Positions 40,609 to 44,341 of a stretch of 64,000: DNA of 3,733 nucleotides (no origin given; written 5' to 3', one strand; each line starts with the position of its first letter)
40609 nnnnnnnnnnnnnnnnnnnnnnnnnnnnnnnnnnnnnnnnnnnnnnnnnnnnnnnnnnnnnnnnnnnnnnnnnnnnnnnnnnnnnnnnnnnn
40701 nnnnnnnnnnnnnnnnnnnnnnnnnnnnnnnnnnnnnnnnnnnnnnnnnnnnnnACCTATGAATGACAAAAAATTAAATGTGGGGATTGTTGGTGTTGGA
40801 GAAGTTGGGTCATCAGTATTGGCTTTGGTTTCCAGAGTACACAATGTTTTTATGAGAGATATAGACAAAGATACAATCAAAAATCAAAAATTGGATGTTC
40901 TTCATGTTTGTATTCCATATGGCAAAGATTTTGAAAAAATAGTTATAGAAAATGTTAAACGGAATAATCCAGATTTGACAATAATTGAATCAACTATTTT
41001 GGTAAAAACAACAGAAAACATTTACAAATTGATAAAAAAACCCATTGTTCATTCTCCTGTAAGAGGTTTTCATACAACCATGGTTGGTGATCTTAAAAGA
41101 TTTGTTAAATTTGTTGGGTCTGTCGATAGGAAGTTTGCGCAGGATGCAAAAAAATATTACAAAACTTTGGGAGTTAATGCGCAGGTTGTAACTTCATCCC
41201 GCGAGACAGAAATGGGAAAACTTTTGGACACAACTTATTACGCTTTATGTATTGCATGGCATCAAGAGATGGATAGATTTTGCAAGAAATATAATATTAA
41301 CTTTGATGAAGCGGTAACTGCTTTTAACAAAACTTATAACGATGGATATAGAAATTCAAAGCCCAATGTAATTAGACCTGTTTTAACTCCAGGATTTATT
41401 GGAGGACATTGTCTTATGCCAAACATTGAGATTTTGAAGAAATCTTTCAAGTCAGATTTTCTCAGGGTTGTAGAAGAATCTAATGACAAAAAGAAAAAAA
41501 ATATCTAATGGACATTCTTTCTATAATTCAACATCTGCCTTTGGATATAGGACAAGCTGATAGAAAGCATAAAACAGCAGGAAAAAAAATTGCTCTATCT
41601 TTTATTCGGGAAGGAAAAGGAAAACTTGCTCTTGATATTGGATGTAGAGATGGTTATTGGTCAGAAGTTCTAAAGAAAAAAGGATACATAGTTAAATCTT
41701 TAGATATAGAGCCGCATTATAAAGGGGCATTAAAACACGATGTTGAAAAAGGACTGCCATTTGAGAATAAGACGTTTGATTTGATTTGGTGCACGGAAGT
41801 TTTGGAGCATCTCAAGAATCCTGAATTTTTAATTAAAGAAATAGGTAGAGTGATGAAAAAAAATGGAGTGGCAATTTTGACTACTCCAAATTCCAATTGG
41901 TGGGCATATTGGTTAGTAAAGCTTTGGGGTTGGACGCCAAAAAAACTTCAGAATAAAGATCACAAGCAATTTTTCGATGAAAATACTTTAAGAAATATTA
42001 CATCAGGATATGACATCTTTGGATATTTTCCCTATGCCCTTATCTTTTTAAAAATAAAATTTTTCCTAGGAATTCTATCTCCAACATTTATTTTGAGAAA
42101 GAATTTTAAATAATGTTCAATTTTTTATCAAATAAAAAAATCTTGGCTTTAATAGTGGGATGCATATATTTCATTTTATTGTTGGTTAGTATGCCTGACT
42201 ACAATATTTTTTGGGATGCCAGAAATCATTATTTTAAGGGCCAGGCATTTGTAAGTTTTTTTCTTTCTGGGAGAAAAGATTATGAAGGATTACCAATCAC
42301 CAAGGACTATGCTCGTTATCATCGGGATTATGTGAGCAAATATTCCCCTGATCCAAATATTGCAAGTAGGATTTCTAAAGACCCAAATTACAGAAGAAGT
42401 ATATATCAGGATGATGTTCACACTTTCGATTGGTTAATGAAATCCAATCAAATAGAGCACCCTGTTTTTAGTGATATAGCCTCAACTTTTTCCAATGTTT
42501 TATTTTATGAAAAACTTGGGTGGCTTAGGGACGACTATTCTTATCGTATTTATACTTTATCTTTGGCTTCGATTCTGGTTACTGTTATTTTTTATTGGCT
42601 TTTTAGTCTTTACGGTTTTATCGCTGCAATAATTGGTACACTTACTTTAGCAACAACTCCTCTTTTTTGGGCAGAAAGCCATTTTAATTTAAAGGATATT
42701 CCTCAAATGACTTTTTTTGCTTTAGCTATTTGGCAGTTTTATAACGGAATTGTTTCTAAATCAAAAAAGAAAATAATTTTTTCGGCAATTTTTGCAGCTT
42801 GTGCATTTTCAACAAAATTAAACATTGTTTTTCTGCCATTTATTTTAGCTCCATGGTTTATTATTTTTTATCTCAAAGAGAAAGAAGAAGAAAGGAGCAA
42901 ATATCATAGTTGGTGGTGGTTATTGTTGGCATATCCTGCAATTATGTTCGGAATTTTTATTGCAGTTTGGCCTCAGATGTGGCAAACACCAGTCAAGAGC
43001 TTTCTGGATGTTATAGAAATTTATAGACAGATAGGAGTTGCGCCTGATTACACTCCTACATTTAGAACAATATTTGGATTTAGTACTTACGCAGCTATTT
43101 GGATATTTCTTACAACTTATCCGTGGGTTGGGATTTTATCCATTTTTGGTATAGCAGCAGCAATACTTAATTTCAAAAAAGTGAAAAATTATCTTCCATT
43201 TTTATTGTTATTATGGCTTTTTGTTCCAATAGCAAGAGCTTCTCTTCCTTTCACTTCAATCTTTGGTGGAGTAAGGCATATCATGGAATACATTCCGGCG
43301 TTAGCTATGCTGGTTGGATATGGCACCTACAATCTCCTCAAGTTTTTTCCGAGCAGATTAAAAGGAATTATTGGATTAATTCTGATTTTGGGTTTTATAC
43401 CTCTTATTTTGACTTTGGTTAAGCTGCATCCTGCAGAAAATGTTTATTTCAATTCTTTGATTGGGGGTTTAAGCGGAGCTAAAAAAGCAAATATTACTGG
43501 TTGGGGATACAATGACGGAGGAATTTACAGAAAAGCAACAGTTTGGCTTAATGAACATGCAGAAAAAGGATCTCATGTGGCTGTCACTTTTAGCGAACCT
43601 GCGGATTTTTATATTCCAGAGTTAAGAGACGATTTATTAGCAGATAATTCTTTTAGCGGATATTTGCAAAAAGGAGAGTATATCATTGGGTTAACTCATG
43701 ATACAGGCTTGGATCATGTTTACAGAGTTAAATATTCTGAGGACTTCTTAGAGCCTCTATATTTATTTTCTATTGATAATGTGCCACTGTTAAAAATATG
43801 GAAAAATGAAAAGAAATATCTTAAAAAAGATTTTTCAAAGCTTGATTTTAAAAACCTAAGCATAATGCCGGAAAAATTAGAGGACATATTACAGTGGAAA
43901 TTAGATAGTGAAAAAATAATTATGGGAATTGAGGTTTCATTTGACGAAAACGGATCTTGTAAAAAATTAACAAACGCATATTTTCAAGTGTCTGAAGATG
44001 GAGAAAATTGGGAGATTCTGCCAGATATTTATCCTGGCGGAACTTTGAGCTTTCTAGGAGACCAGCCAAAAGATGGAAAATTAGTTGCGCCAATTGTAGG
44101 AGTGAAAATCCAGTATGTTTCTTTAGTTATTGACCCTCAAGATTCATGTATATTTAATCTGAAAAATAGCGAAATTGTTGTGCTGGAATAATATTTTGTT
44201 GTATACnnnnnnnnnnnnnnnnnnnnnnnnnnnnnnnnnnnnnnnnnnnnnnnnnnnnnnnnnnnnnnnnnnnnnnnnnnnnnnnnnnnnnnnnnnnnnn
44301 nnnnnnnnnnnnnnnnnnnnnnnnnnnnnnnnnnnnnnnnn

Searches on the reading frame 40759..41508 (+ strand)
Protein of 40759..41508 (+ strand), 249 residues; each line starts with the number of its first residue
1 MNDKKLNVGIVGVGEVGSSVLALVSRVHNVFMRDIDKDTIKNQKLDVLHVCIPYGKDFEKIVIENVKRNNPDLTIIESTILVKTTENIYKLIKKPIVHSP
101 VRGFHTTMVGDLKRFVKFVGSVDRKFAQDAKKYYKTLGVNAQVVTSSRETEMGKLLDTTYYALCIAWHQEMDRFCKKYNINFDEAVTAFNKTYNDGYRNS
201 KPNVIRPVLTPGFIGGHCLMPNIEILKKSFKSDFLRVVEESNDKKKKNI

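Call 11: search_protein_families(library=pfam, proteins=[window:40759-41508:+])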
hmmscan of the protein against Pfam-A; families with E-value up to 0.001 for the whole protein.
window:40759-41508:+ (249 aa): 2 families
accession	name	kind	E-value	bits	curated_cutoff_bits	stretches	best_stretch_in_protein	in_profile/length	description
PF00984.24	UDPG_MGDP_dh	-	3.6e-09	37.1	25.4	1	149-242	2-92/94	UDP-glucose/GDP-mannose dehydrogenase family, central domain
PF03721.20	UDPG_MGDP_dh_N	-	0.00064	19.8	27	0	7-67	2-60/187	UDP-glucose/GDP-mannose dehydrogenase family, NAD binding domain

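Call 67: search_protein_families(library=ncbifam, proteins=[window:40759-41508:+], max_evalue=0.00001)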
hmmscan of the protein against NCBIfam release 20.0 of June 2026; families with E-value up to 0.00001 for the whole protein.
window:40759-41508:+ (249 aa): 3 families
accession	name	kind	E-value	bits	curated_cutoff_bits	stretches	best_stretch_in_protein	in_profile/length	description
TIGR03026.1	NDP-sugDHase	subfamily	1.1e-24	87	189.8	1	63-248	107-299/413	nucleotide sugar dehydrogenase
NF040825.1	UDPMaNacDH_Arch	equivalog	1.3e-11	44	750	1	63-234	105-274/418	UDP-N-acetyl-D-mannosamine dehydrogenase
NF008286.0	PRK11064.1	equivalog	1.6e-11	43.4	459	1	96-246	154-296/420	UDP-N-acetyl-D-mannosamine dehydrogenase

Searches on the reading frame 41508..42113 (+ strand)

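Call 11: search_protein_families(library=pfam, proteins=[window:41508-42113:+])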
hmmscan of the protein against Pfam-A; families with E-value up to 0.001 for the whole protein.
window:41508-42113:+ (201 aa): 7 families
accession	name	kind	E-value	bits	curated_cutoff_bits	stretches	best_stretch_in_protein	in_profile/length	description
PF13489.12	Methyltransf_23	-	7e-21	75.1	27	1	35-164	20-153/164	Methyltransferase domain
PF08241.18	Methyltransf_11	-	1.2e-15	58.3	21.2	1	42-123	1-94/95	Methyltransferase domain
PF13649.12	Methyltransf_25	-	1.7e-09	38.7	27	1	42-120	2-97/97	Methyltransferase domain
PF08242.18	Methyltransf_12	-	4.1e-09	37.5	30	1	42-121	1-97/98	Methyltransferase domain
PF13847.12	Methyltransf_31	-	4.7e-08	33.3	27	1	77-132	61-114/145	Methyltransferase domain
PF07021.18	MetW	-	2.8e-06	27.5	21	1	31-144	9-128/193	Methionine biosynthesis protein MetW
PF03141.22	Methyltransf_29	-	0.00057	19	23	0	35-142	115-224/506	Putative S-adenosyl-L-methionine-dependent methyltransferase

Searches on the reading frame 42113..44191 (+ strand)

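Call 11: search_protein_families(library=pfam, proteins=[window:42113-44191:+])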
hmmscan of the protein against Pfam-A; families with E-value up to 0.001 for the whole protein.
window:42113-44191:+ (692 aa): 1 family
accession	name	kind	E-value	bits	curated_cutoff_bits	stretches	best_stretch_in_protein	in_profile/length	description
PF13231.12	PMT_2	-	6.9e-07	30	26.1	1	149-277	27-152/160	Dolichyl-phosphate-mannose-protein mannosyltransferase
